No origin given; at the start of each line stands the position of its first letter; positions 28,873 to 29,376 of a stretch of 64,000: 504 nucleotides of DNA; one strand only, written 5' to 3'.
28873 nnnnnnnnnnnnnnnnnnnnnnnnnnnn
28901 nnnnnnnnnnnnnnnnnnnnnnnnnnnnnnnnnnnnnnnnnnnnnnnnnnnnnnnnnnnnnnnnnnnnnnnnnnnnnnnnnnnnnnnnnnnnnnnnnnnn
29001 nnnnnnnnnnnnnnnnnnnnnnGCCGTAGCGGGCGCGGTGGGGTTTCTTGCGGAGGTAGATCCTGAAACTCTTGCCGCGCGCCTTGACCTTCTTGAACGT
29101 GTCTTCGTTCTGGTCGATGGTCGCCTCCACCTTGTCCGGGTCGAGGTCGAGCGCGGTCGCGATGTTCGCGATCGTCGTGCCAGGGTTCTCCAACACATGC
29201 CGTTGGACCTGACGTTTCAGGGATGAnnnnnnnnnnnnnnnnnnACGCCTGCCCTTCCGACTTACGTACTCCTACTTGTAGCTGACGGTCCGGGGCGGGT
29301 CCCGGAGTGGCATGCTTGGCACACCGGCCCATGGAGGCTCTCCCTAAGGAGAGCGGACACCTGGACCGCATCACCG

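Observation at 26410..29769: Unusual gene pair next to tRNA-Ala: four tandem winged-helix repeats plus a SPOUT-like C-terminal domain protein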

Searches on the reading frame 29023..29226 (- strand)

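Call 56: search_protein_families(library=pfam, proteins=[window:29023-29226:-], max_evalue=1)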
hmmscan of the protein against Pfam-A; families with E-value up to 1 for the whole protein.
seq(68 aa): 5 families
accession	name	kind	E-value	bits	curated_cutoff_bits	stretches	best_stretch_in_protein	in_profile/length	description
PF19887.4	DUF6360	-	0.031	14.9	23.8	1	3-51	17-65/91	Family of unknown function (DUF6360)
PF11242.13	DUF2774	-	0.096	13.3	29.2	1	5-52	2-49/63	Protein of unknown function (DUF2774)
PF20432.4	Xre-like-HTH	-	0.11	13.3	25.8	1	15-51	11-46/63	Antitoxin Xre-like helix-turn-helix domain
PF13412.12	HTH_24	-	0.11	12.5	21.9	1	10-33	11-34/48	Winged helix-turn-helix DNA-binding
PF04539.22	Sigma70_r3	-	0.17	12.4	25.3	1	18-41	22-45/78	Sigma-70 region 3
